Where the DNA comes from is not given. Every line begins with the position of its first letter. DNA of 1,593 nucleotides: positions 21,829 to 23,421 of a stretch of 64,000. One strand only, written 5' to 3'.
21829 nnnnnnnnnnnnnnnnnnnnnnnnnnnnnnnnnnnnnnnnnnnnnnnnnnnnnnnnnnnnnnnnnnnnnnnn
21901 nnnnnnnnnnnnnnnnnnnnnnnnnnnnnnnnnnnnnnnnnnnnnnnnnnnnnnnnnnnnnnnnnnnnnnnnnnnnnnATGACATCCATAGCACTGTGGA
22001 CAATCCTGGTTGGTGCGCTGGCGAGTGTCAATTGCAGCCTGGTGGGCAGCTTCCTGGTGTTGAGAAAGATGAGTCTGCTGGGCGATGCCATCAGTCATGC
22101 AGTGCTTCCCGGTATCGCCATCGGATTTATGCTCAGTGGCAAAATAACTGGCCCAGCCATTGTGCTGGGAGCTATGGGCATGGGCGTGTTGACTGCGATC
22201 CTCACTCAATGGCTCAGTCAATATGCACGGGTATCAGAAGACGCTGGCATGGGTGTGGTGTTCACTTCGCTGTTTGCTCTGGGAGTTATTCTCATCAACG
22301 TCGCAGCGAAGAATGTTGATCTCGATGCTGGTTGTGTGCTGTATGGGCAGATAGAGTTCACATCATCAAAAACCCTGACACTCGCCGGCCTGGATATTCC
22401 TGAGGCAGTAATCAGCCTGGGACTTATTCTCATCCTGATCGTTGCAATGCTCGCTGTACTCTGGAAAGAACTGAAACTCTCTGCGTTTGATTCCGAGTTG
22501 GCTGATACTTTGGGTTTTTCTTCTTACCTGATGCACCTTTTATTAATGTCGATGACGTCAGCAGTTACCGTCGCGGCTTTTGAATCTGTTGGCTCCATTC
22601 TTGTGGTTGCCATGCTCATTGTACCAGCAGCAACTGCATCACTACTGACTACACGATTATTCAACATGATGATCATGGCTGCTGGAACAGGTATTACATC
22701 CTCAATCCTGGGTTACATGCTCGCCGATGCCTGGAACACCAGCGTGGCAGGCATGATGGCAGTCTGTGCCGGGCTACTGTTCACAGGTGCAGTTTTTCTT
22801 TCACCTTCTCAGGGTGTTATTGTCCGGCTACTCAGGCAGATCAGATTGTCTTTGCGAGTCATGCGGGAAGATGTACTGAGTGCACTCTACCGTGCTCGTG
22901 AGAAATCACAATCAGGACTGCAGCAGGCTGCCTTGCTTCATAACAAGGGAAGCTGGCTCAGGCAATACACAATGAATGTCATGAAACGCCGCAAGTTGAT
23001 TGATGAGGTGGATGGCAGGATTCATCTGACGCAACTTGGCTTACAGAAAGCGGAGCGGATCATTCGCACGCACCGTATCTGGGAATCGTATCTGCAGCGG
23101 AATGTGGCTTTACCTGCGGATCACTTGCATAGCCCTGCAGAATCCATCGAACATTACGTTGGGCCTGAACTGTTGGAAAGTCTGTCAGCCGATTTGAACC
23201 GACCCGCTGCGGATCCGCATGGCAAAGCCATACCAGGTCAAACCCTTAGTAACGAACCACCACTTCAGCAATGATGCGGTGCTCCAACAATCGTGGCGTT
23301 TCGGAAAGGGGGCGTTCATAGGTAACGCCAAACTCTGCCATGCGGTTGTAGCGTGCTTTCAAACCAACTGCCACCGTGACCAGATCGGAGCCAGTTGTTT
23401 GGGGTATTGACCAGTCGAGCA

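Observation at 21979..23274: Metal ABC permease fused to a complete DtxR-family repressor (YtgCR-like) outside the Chlamydiae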

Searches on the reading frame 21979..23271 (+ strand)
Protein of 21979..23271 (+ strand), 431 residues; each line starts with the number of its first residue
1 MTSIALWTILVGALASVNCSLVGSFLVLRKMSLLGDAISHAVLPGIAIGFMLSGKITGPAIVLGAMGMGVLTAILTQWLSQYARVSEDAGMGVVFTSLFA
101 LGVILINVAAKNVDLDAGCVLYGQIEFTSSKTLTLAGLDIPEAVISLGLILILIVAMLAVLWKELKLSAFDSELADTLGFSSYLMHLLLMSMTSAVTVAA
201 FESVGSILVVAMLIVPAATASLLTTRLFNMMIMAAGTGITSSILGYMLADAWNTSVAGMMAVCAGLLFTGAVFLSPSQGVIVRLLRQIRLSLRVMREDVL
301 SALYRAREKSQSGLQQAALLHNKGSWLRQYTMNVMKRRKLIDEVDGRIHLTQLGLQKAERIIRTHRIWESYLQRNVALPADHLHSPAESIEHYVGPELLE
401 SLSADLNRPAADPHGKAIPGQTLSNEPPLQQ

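Call 3: search_protein_families(library=pfam, proteins=[window:21979-23271:+], max_evalue=0.01)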
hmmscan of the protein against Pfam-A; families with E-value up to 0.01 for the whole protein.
window:21979-23271:+ (431 aa): 2 families
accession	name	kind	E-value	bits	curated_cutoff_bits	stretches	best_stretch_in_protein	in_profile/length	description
PF00950.22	ABC-3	-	4e-51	174.4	20.1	1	5-273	5-256/258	ABC 3 transport family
PF02742.21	Fe_dep_repr_C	-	4.2e-19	68.8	27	1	351-419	1-69/70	Iron dependent repressor, metal binding and dimerisation domain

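Call 4: search_protein_families(library=ncbifam, proteins=[window:21979-23271:+], max_evalue=0.01)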
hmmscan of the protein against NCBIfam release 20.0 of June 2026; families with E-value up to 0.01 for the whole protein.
window:21979-23271:+ (431 aa): 7 families
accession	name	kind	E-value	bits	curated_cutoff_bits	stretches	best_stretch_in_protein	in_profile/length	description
NF040927.1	ABC_perm_SloB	subfamily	4.8e-48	164.3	460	1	15-280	22-269/271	metal ABC transporter permease subunit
NF040871.1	AztB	equivalog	5.5e-43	147.5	280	1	9-258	16-248/254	zinc ABC transporter permease AztB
TIGR03770.1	anch_rpt_perm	equivalog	4.3e-38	131.6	296.8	1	9-274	21-269/270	anchored repeat-type ABC transporter permease subunit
NF007089.0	PRK09543.1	equivalog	2.4e-19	69.9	284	1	5-269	5-252/261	zinc ABC transporter permease subunit ZnuB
NF047407.1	TransRegMntRTherm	equivalog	6.6e-10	39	350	1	348-424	70-146/227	manganese-dependent transcriptional regulator MntR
NF053665.1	TransRegDtxRActin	equivalog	3.1e-09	36.6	290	1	331-420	44-134/233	iron-dependent transcriptional repressor DtxR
NF008273.0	PRK11050.1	equivalog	0.0006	19.5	153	1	348-406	92-149/156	manganese-binding transcriptional regulator MntR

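Call 17: find_homologous_proteins(query=window:21979-23271:+, max_evalue=1e-10)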
Query window:21979-23271:+ (431 aa): 7778 proteins with E <= 1e-10 among 8000 candidates; the best 120 are listed.
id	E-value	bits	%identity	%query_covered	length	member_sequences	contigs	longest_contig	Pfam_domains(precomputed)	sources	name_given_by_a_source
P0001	1.1e-268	909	100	100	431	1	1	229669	PF02742.22,PF00950.23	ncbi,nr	ncbi:MAG: metal ABC transporter permease [Planctomycetia bacterium]|nr:metal ABC transporter permeas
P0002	8.8e-259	877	96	100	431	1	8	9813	PF02742.22,PF00950.23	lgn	-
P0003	1.2e-223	761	81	100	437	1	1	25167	PF01032.24,PF02742.22,PF00950.23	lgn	-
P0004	2.8e-158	546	61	98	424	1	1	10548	PF02742.22,PF00950.23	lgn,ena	-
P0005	1.1e-155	537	62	97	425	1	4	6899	PF02742.22,PF00950.23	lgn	-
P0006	5.7e-154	531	60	97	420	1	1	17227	PF02742.22,PF00950.23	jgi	jgi:manganese/zinc/iron transport system permease protein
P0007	1.9e-153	530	60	98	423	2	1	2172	PF02742.22,PF00950.23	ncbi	-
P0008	5.5e-153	528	61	98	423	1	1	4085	PF02742.22,PF00950.23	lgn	-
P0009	7.6e-153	528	60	97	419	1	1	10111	PF01032.24,PF02742.22,PF00950.23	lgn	-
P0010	9.1e-152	524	60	97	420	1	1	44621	PF01032.24,PF02742.22,PF00950.23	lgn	-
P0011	1.2e-151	524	60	97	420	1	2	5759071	PF02742.22,PF00950.23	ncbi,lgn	ncbi:MAG: metal ABC transporter permease [Gemmatales bacterium]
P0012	9.3e-149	514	58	97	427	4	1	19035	PF02742.22,PF00950.23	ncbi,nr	ncbi:MAG TPA: metal ABC transporter permease [Gemmatales bacterium]|nr:metal ABC transporter permeas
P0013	1.1e-147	511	58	97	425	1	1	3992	PF02742.22,PF00950.23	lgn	-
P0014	1.3e-146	507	59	97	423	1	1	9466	PF02742.22,PF00950.23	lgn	-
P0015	3.2e-140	486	60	91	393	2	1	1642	PF02742.22,PF00950.23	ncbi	-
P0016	2.2e-138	480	54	97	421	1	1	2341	PF02742.22,PF00950.23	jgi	jgi:manganese/zinc/iron transport system permease protein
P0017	1.4e-137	477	56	97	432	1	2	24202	PF02742.22,PF00950.23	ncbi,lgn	-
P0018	2.8e-137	477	55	98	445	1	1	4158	PF02742.22,PF00950.23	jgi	jgi:manganese/zinc/iron transport system permease protein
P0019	3.3e-137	476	56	93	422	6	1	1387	PF02742.22,PF00950.23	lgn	-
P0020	3.5e-137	476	54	97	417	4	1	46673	PF02742.22,PF00950.23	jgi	jgi:manganese/zinc/iron transport system permease protein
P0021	3.8e-137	476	56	99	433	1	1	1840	PF02742.22,PF00950.23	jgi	jgi:manganese/zinc/iron transport system permease protein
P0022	1.7e-136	474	55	97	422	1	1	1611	PF01032.24,PF02742.22,PF00950.23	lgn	-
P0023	1.7e-134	467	54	97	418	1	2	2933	PF02742.22,PF00950.23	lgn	-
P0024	1.3e-133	464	54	96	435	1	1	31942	PF02742.22,PF00950.23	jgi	jgi:ABC-type Mn2+/Zn2+ transport system permease subunit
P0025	9.4e-130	452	53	97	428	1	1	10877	PF02742.22,PF00950.23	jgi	jgi:ABC-type Mn2+/Zn2+ transport system permease subunit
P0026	2.0e-129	451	53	97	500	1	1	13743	PF02742.22,PF00950.23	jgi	-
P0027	2.3e-129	450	53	97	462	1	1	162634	PF02742.22,PF00950.23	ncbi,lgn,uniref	ncbi:metal ABC transporter permease [Tautonia sp. JC769]|uniref:metal ABC transporter permease n=1 T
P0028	7.1e-129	449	51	97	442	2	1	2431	PF02742.22,PF00950.23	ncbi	-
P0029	1.6e-128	448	49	96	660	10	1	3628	PF01032.24,PF02742.22,PF00950.23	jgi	jgi:ABC-type Mn2+/Zn2+ transport system permease subunit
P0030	1.8e-128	448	53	98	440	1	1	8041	PF02742.22,PF00950.23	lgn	-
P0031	3.2e-128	447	51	98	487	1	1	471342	PF02742.22,PF00950.23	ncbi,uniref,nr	ncbi:metal ABC transporter permease [Tautonia rosea]|uniref:metal ABC transporter permease n=1 Tax=T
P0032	5.8e-128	446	50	99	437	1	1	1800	PF02742.22,PF00950.23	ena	-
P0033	1.0e-127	445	53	99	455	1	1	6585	PF02742.22,PF00950.23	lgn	-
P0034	1.6e-127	444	52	97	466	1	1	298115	PF02742.22,PF00950.23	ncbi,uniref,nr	ncbi:metal ABC transporter permease [Tautonia marina]|uniref:metal ABC transporter permease n=1 Tax=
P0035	2.3e-127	444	53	97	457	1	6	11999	PF02742.22,PF00950.23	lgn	-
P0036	4.6e-127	443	51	97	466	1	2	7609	PF02742.22,PF00950.23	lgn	-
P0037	8.7e-127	442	52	97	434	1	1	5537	PF02742.22,PF00950.23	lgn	-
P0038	9.5e-127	442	52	97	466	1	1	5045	PF02742.22,PF00950.23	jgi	jgi:ABC-type Mn2+/Zn2+ transport system permease subunit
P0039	1.1e-126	442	53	98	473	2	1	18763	PF02742.22,PF00950.23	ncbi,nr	ncbi:metal ABC transporter permease [Tautonia sociabilis]|nr:metal ABC transporter permease [Tautoni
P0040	1.2e-126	442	52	97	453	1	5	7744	PF02742.22,PF00950.23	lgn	-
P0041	1.3e-126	441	54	97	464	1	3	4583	PF02742.22,PF00950.23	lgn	-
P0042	1.6e-126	441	51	96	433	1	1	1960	PF01032.24,PF02742.22,PF00950.23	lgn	-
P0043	1.8e-126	441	52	98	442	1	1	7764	PF02742.22,PF00950.23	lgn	-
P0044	1.8e-126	441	53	97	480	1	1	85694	PF02742.22,PF00950.23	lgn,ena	-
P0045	2.2e-126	441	52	99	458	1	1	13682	PF02742.22,PF00950.23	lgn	-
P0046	2.2e-126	441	54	97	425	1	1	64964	PF02742.22,PF00950.23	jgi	jgi:ABC-type Mn2+/Zn2+ transport system permease subunit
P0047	2.3e-126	441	53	96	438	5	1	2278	PF02742.22,PF00950.23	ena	-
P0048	2.3e-126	441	50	96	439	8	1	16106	PF02742.22,PF00950.23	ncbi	-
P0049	2.6e-126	440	50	99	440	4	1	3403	PF02742.22,PF00950.23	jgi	jgi:manganese/zinc/iron transport system permease protein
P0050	3.5e-126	440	52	96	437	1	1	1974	PF02742.22,PF00950.23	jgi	jgi:ABC-type Mn2+/Zn2+ transport system permease subunit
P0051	6.0e-126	439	52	99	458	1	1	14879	PF02742.22,PF00950.23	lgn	-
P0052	6.8e-126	439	53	97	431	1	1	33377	PF02742.22,PF00950.23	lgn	-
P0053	8.7e-126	439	49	99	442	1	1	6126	PF02742.22,PF00950.23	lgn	-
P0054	9.7e-126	439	53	96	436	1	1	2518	PF02742.22,PF00950.23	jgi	jgi:ABC-type Mn2+/Zn2+ transport system permease subunit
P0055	1.2e-125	438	49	98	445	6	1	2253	PF02742.22,PF00950.23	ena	-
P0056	1.4e-125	438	52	97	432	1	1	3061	PF02742.22,PF00950.23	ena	-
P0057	2.0e-125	437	50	97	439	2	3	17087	PF02742.22,PF00950.23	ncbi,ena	-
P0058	4.4e-125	436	50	97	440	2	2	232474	PF02742.22,PF00950.23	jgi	-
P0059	5.9e-125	436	53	97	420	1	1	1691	PF02742.22,PF00950.23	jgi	jgi:manganese/zinc/iron transport system permease protein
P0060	9.8e-125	435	52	96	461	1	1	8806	PF02742.22,PF00950.23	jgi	-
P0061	1.0e-124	435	53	97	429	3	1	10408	PF02742.22,PF00950.23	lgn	-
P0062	1.4e-124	435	49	98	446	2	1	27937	PF02742.22,PF00950.23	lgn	-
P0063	1.7e-124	434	52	97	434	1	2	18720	PF02742.22,PF00950.23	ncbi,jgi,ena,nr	ncbi:MAG TPA: metal ABC transporter permease [Gemmataceae bacterium]|nr:metal ABC transporter permea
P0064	2.0e-124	434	50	99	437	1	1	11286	PF02742.22,PF00950.23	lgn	-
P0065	3.1e-124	434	49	97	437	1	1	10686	PF02742.22,PF00950.23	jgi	-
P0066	4.9e-124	433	51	97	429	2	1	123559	PF02742.22,PF00950.23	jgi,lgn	-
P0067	1.2e-123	432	49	99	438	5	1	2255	PF02742.22,PF00950.23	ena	-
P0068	1.2e-123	432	50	97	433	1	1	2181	PF02742.22,PF00950.23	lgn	-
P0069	1.9e-123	431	49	99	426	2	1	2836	PF02742.22,PF00950.23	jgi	jgi:ABC-type Mn2+/Zn2+ transport system permease subunit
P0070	2.0e-123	431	51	97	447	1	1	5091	PF02742.22,PF00950.23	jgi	jgi:manganese/zinc/iron transport system permease protein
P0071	2.4e-123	431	51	99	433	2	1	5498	PF02742.22,PF00950.23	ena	-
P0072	2.7e-123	430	52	97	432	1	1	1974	PF02742.22,PF00950.23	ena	-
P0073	3.0e-123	430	53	97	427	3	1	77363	PF02742.22,PF00950.23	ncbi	ncbi:MAG: metal ABC transporter permease [Pirellulales bacterium]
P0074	3.5e-123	430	52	96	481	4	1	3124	PF02742.22,PF00950.23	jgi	jgi:manganese/zinc/iron transport system permease protein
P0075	3.9e-123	430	50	98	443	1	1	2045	PF02742.22,PF00950.23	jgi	jgi:manganese/zinc/iron transport system permease protein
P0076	5.8e-123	429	51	99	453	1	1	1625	PF01032.24,PF02742.22,PF00950.23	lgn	-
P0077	5.8e-123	429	51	99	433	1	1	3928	PF01032.24,PF02742.22,PF00950.23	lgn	-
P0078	6.5e-123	429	50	97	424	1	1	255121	PF01032.24,PF02742.22,PF00950.23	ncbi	ncbi:MAG: metal ABC transporter permease [Zavarzinella sp.]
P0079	8.7e-123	429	51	97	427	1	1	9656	PF02742.22,PF00950.23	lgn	-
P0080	9.1e-123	429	53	97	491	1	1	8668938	PF02742.22,PF00950.23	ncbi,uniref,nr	ncbi:metal ABC transporter permease [Tautonia plasticadhaerens]|uniref:Manganese transport system me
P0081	9.7e-123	429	48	99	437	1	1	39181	PF02742.22,PF00950.23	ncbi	-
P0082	1.2e-122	428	48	100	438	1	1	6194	PF02742.22,PF00950.23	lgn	-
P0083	1.3e-122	428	50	96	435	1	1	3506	PF02742.22,PF00950.23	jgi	jgi:manganese/zinc/iron transport system permease protein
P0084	1.5e-122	428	48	99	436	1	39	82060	PF02742.22,PF00950.23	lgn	-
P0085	1.7e-122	428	50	98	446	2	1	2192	PF01032.24,PF02742.22,PF00950.23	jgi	jgi:ABC-type Mn2+/Zn2+ transport system permease subunit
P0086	1.8e-122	428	52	97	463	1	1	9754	PF02742.22,PF00950.23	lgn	-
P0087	2.2e-122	427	48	100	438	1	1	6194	PF02742.22,PF00950.23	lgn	-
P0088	3.1e-122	427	51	96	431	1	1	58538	PF02742.22,PF00950.23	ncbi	ncbi:MAG: metal ABC transporter permease [Planctomycetales bacterium]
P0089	8.0e-122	426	49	99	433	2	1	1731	PF02742.22,PF00950.23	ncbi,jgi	-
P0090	8.2e-122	426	52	97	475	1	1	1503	PF02742.22,PF00950.23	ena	-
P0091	1.0e-121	425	52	97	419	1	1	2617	PF02742.22,PF00950.23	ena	-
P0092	1.2e-121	425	50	96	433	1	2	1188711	PF02742.22,PF00950.23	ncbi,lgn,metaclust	metaclust:status=active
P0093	1.7e-121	425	48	99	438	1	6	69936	PF02742.22,PF00950.23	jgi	jgi:manganese/zinc/iron transport system permease protein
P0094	1.9e-121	424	50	97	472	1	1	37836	PF01032.24,PF02742.22,PF00950.23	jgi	jgi:ABC-type Mn2+/Zn2+ transport system permease subunit/Mn-dependent DtxR family transcriptional re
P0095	2.2e-121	424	52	97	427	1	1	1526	PF02742.22,PF00950.23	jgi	jgi:manganese/zinc/iron transport system permease protein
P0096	2.7e-121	424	49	97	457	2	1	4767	PF01032.24,PF02742.22,PF00950.23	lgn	-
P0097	3.2e-121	424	50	99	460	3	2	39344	PF02742.22,PF00950.23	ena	-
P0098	3.3e-121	424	50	97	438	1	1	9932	PF02742.22,PF00950.23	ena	-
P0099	4.9e-121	423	50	97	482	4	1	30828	PF01032.24,PF02742.22,PF00950.23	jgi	jgi:ABC-type Mn2+/Zn2+ transport system permease subunit/Mn-dependent DtxR family transcriptional re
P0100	6.2e-121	423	51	96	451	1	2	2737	PF02742.22,PF00950.23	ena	-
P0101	6.8e-121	423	52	97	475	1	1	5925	PF02742.22,PF00950.23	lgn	-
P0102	7.9e-121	422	51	98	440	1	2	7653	PF02742.22,PF00950.23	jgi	jgi:manganese/zinc/iron transport system permease protein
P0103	9.1e-121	422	50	99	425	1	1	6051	PF02742.22,PF00950.23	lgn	-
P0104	1.0e-120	422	50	97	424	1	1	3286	PF01032.24,PF02742.22,PF00950.23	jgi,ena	-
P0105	1.1e-120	422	50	97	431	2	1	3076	PF02742.22,PF00950.23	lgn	-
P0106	1.1e-120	422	47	99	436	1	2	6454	PF02742.22,PF00950.23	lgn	-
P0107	1.3e-120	422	50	97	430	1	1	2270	PF02742.22,PF00950.23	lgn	-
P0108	2.3e-120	421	50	97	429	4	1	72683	PF02742.22,PF00950.23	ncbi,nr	ncbi:MAG: metal ABC transporter permease [Gemmataceae bacterium]|nr:metal ABC transporter permease [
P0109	2.3e-120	421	50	96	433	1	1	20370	PF01032.24,PF02742.22,PF00950.23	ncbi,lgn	-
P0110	3.1e-120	420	51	96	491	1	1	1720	PF01032.24,PF02742.22,PF00950.23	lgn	-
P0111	3.2e-120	420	50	96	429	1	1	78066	PF01032.24,PF02742.22,PF00950.23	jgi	jgi:ABC-type Mn2+/Zn2+ transport system permease subunit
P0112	3.3e-120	420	45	97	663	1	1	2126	PF01032.24,PF02742.22,PF00950.23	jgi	jgi:manganese/zinc/iron transport system permease protein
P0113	3.5e-120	420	51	97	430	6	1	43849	PF02742.22,PF00950.23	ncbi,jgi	jgi:ABC-type Mn2+/Zn2+ transport system permease subunit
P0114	3.8e-120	420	51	98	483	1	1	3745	PF02742.22,PF00950.23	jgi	jgi:ABC-type Mn2+/Zn2+ transport system permease subunit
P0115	4.3e-120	420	46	99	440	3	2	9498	PF02742.22,PF00950.23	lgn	-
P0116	4.3e-120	420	50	97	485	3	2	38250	PF02742.22,PF00950.23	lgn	-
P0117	4.7e-120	420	50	98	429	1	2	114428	PF02742.22,PF00950.23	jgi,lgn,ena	jgi:manganese/zinc/iron transport system permease protein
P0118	4.8e-120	420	48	97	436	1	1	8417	PF02742.22,PF00950.23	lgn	-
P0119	6.9e-120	419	52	96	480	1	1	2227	PF02742.22,PF00950.23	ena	-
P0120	7.1e-120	419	49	97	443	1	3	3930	PF02742.22,PF00950.23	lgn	-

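Call 45: find_encoding_contigs(protein=P0003, flank=5000, max_places=1)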
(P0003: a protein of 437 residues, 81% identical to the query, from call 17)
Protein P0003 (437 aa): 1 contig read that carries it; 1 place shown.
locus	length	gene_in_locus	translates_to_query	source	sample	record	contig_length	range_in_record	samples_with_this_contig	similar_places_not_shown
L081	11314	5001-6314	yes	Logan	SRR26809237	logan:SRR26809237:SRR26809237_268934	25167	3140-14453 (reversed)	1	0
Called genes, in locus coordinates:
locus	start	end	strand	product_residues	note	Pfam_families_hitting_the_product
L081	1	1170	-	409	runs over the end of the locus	PF00682:HMGL-like, PF22617:HCS_D2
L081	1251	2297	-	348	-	-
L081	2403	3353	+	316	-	PF01297:ZnuA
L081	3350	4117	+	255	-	PF00005:ABC_tran, PF02463:SMC_N (faint), PF13304:AAA_21 (faint)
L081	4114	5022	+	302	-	PF00950:ABC-3, PF01032:FecCD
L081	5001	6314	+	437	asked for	PF00950:ABC-3, PF01032:FecCD (weak), PF02742:Fe_dep_repr_C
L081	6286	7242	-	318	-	-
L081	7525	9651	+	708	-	PF03065:Glyco_hydro_57, PF09094:AmyA-A_glucT_m, PF09095:AmyA-gluTrfs_C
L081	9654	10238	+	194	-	PF01467:CTP_transf_like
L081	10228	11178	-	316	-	PF13360:PQQ_2 (weak), PF14269:Arylsulfotran_2 (faint)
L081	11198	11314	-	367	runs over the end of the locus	PF02012:BNR (faint), PF15902:Sortilin-Vps10 (faint), PF13088:BNR_2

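Call 46: find_encoding_contigs(protein=P0004, flank=5000, max_places=1)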
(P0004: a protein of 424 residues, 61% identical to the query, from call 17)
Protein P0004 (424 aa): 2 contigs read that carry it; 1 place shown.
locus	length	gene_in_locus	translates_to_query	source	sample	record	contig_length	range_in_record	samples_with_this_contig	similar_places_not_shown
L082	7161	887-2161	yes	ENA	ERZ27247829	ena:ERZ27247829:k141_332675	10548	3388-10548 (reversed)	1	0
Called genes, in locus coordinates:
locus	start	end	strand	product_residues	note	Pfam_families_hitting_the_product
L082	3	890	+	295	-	?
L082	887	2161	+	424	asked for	PF00950:ABC-3, PF02742:Fe_dep_repr_C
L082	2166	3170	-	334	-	-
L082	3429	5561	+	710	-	PF01074:Glyco_hydro_38N (weak), PF03065:Glyco_hydro_57, PF09094:AmyA-A_glucT_m, PF09095:AmyA-gluTrfs_C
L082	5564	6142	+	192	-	PF01467:CTP_transf_like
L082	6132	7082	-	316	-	PF13360:PQQ_2 (faint), PF14269:Arylsulfotran_2 (faint)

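Call 47: find_encoding_contigs(protein=P0006, flank=5000, max_places=1)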
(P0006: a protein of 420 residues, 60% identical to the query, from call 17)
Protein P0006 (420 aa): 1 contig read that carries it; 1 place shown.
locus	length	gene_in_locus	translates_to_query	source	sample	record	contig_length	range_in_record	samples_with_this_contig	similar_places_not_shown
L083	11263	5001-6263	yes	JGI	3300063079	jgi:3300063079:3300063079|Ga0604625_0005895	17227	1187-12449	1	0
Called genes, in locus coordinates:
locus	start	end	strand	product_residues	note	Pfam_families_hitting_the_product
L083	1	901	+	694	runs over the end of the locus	?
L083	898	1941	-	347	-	-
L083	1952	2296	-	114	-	-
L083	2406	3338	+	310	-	PF01297:ZnuA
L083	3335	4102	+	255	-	PF00005:ABC_tran, PF02463:SMC_N (faint), PF13304:AAA_21 (faint)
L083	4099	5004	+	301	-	PF00950:ABC-3, PF01032:FecCD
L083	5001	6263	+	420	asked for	PF00950:ABC-3, PF02742:Fe_dep_repr_C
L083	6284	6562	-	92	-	PF03055:RPE65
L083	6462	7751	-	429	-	PF03055:RPE65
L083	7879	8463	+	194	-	-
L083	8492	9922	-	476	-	PF08666:SAF (weak), PF04295:GD_AH_second, PF20629:GD_AH_C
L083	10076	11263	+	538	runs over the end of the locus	-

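Call 48: find_encoding_contigs(protein=P0010, flank=5000, max_places=1)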
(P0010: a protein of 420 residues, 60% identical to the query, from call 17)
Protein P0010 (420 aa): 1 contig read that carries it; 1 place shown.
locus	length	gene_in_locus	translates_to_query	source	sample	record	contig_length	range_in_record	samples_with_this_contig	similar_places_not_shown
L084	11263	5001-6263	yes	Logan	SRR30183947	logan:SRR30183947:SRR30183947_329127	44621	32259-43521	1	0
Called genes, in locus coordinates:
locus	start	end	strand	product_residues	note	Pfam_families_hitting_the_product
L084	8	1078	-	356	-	-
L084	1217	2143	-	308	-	PF13557:Phenol_MetA_deg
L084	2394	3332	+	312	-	PF01297:ZnuA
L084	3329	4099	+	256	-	PF00005:ABC_tran, PF02463:SMC_N (faint), PF13304:AAA_21 (faint)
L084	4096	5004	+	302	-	PF00950:ABC-3, PF01032:FecCD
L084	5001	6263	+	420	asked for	PF00950:ABC-3, PF01032:FecCD (weak), PF02742:Fe_dep_repr_C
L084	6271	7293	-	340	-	-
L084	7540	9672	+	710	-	PF01074:Glyco_hydro_38N (weak), PF03065:Glyco_hydro_57, PF09094:AmyA-A_glucT_m, PF09095:AmyA-gluTrfs_C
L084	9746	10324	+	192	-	PF01467:CTP_transf_like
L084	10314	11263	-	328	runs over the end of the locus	PF13449:Phytase-like (faint), PF05935:Arylsulfotrans (faint), PF14269:Arylsulfotran_2 (faint), PF13360:PQQ_2 (faint)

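Call 49: find_encoding_contigs(protein=P0012, flank=5000, max_places=1)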
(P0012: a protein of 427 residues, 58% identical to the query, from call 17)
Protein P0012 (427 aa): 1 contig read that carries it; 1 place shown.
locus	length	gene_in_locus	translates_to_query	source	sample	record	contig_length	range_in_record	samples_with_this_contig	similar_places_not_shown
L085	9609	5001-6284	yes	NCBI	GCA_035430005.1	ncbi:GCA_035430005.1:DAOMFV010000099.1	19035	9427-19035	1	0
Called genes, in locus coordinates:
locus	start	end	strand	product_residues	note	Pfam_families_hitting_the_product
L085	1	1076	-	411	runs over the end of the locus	PF00682:HMGL-like, PF22617:HCS_D2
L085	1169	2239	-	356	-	-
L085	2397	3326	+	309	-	PF01297:ZnuA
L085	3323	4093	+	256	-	PF00005:ABC_tran, PF02463:SMC_N (faint), PF13304:AAA_21 (faint)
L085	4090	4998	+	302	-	PF00950:ABC-3, PF01032:FecCD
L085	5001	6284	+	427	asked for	PF00950:ABC-3, PF02742:Fe_dep_repr_C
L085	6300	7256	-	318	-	-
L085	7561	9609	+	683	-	PF01074:Glyco_hydro_38N (weak), PF03065:Glyco_hydro_57, PF09094:AmyA-A_glucT_m, PF09095:AmyA-gluTrfs_C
